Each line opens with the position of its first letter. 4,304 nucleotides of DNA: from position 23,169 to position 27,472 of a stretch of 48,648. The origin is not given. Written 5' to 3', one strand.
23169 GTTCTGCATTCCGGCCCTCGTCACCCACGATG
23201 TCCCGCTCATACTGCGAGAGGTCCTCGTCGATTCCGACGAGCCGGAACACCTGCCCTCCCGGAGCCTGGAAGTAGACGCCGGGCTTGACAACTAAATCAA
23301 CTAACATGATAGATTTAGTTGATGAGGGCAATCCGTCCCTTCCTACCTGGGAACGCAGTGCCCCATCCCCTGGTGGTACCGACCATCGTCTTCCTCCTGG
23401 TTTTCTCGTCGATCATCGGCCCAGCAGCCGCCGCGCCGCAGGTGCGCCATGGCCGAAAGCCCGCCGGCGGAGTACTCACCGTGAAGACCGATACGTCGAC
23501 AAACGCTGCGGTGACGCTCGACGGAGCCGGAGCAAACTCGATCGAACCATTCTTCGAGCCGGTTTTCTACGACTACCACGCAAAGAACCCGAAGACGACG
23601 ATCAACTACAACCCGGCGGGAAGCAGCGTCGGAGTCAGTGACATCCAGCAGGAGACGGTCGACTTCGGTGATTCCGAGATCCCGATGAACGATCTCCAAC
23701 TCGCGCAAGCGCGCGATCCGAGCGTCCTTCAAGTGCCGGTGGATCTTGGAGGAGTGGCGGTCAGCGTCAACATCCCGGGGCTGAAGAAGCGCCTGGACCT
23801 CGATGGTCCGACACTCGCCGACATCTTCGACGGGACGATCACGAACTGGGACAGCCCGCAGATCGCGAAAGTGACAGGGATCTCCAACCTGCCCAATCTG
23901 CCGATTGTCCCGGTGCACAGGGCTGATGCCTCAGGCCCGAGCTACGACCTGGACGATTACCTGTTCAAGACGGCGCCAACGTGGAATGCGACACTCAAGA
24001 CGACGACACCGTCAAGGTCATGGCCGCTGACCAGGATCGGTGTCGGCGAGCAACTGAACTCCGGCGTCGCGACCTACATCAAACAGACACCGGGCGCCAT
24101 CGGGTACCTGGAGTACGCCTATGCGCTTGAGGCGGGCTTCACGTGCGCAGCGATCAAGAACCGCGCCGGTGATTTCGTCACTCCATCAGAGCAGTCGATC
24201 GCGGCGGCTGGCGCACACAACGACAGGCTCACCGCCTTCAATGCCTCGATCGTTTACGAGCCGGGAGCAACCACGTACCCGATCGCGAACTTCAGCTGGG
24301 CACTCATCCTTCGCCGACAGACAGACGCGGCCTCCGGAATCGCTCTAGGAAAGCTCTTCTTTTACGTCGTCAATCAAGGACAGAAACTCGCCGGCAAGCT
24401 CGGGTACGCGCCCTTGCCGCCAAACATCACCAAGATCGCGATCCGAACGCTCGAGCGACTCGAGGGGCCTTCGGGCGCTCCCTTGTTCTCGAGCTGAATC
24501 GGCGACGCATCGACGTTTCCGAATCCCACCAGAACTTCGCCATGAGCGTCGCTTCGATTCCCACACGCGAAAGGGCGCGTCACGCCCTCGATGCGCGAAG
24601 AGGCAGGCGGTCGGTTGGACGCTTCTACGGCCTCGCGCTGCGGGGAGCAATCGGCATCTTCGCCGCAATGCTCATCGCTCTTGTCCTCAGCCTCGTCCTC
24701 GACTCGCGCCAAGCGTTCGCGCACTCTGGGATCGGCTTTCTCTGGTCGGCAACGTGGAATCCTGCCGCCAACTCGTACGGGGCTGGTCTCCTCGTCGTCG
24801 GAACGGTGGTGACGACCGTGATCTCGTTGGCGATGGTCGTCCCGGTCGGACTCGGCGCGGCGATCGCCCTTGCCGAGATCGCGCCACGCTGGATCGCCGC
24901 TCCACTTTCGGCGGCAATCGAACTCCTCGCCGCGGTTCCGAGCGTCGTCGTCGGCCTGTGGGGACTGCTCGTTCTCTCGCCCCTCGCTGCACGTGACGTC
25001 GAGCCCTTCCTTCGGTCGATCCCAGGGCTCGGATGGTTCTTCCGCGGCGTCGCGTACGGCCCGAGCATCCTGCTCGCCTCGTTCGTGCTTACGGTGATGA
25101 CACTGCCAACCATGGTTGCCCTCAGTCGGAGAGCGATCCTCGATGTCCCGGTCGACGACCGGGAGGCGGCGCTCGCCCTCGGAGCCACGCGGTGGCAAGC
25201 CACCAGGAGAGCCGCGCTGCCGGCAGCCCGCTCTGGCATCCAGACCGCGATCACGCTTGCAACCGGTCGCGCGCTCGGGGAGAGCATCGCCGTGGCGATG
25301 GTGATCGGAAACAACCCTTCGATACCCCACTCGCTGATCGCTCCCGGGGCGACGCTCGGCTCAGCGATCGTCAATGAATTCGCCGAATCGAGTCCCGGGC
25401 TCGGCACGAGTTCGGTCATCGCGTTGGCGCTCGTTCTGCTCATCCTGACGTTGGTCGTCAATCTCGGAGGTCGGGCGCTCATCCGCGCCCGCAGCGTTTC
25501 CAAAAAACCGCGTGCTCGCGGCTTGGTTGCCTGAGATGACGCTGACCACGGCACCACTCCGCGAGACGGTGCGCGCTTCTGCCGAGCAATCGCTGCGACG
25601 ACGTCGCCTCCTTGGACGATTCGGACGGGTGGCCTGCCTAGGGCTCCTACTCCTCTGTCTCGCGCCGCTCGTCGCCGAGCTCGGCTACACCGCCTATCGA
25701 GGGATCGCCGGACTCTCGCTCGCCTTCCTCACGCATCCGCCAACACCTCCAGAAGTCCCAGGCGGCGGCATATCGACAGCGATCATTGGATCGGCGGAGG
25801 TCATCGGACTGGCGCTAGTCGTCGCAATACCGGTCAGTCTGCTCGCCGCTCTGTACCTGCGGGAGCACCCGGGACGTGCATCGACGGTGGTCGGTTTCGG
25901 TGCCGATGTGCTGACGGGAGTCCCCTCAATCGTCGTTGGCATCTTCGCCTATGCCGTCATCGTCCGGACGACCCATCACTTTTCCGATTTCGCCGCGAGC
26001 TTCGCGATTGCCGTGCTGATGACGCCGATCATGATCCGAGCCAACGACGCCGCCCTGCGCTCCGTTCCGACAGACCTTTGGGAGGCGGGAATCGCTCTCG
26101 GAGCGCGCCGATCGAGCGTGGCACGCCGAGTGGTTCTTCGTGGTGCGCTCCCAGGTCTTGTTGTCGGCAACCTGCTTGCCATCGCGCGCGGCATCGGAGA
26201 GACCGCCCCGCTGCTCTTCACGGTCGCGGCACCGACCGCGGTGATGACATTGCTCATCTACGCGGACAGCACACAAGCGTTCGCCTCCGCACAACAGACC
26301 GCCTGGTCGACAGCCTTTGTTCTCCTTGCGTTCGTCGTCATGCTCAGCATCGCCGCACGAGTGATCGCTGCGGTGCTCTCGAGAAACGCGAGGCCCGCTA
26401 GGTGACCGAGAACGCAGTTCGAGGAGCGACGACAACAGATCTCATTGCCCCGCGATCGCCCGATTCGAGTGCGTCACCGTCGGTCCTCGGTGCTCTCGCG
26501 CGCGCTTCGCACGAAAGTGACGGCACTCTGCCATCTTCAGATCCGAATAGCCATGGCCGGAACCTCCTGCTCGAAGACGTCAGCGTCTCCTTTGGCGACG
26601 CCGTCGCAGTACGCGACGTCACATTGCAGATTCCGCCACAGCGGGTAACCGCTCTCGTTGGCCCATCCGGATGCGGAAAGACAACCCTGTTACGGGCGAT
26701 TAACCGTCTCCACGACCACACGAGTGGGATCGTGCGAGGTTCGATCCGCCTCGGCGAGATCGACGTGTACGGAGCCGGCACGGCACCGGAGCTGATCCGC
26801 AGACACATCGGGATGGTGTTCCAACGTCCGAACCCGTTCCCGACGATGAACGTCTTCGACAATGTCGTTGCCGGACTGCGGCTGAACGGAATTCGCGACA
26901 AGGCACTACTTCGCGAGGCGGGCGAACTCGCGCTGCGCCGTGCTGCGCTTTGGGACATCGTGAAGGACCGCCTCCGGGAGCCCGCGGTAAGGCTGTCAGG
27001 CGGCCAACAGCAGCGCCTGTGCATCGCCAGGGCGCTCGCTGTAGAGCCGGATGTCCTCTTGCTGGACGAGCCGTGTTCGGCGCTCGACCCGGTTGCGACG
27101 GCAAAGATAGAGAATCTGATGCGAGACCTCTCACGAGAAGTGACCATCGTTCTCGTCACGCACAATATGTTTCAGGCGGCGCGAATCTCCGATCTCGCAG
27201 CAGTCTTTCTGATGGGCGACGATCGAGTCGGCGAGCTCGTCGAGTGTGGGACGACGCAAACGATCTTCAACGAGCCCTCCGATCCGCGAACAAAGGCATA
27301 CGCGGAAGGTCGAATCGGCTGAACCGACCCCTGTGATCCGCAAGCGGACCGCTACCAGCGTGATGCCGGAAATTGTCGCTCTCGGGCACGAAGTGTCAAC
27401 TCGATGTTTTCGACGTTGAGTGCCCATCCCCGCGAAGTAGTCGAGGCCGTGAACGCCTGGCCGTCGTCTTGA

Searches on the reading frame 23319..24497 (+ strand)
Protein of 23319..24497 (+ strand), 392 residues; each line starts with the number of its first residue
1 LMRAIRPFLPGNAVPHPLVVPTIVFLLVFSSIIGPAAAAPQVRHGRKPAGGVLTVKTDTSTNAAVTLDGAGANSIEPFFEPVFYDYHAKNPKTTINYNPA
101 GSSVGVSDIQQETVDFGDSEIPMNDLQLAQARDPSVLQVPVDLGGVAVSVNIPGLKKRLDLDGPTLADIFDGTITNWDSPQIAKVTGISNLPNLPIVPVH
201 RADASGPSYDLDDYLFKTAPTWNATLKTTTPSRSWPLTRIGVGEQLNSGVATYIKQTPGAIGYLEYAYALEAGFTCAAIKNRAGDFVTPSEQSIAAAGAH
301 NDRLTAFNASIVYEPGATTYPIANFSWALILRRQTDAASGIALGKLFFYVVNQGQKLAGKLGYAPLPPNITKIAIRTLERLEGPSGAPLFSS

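Call 64: search_protein_families(library=pfam, proteins=[window:23319-24497:+], max_evalue=0.001)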
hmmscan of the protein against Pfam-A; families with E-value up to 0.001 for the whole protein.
window:23319-24497:+ (392 aa): 2 families
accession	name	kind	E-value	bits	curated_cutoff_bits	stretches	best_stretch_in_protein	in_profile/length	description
PF12849.12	PBP_like_2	-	7.6e-30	105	27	1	59-334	4-249/267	PBP superfamily domain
PF01547.30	SBP_bac_1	-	1.5e-11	45.3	26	1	76-322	5-267/307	Bacterial extracellular solute-binding protein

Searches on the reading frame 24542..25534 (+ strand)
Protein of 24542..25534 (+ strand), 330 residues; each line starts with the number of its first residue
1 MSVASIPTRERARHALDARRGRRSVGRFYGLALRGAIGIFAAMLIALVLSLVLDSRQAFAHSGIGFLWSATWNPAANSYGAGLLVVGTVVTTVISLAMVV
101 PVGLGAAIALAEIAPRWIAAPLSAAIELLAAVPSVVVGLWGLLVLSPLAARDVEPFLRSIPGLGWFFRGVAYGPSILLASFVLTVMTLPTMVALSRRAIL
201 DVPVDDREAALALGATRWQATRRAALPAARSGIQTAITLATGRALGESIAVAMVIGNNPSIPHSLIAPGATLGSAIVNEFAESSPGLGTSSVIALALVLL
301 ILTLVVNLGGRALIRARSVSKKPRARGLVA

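Call 64: search_protein_families(library=pfam, proteins=[window:24542-25534:+], max_evalue=0.001)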
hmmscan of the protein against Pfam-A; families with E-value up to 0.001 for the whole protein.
window:24542-25534:+ (330 aa): 1 family
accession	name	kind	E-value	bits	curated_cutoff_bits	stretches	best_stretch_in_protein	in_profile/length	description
PF00528.27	BPD_transp_1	-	1.1e-13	51.7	26.4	1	103-315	1-180/184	Binding-protein-dependent transport system inner membrane component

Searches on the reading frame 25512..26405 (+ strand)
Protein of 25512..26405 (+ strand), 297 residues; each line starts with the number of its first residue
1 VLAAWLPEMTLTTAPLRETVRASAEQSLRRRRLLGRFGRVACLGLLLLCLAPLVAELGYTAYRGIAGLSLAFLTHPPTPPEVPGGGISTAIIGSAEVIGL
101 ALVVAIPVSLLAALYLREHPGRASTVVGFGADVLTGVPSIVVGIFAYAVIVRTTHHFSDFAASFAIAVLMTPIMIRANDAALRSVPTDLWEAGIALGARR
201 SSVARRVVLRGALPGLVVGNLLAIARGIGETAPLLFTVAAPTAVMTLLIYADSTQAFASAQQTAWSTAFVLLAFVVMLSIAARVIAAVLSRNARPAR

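Call 64: search_protein_families(library=pfam, proteins=[window:25512-26405:+], max_evalue=0.001)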
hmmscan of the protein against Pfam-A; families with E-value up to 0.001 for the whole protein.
window:25512-26405:+ (297 aa): 1 family
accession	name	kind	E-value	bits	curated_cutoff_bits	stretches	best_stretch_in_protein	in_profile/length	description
PF00528.27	BPD_transp_1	-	8e-17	62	26.4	1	105-286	1-179/184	Binding-protein-dependent transport system inner membrane component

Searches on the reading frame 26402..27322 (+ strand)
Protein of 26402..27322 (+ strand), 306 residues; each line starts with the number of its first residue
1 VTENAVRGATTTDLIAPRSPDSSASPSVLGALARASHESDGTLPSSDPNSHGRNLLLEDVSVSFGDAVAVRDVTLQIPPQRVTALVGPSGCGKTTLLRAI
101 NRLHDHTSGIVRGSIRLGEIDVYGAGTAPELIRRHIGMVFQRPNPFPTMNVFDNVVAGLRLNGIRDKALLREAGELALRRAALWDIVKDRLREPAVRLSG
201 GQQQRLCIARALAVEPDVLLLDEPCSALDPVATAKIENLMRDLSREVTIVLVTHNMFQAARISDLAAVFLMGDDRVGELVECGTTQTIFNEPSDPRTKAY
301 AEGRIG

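Call 64: search_protein_families(library=pfam, proteins=[window:26402-27322:+], max_evalue=0.001)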
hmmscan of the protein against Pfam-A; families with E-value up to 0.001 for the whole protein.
window:26402-27322:+ (306 aa): 8 families
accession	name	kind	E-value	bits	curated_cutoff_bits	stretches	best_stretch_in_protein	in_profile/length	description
PF00005.33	ABC_tran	-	4.6e-32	111.9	25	1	71-225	2-136/137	ABC transporter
PF13304.12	AAA_21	-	6.9e-15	56.3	27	2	184-256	224-300/304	AAA domain, putative AbiEii toxin, Type IV TA system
PF02463.25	SMC_N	-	3.5e-07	30.3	40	1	80-269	24-212/220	RecF/RecN/SMC N terminal domain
PF13401.12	AAA_22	-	8.4e-06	26.6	27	1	80-177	5-65/130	AAA domain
PF09818.15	ABC_ATPase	-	0.00025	20.6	23.2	0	79-109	78-109/283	P-loop domain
PF13555.12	AAA_29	-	0.00027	21.1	27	1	73-103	15-45/61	P-loop containing region of AAA domain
PF13604.12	AAA_30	-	0.00057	20.1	27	0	79-110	17-48/191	AAA domain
PF13476.12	AAA_23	-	0.0008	20.5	27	0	71-101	11-40/201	AAA domain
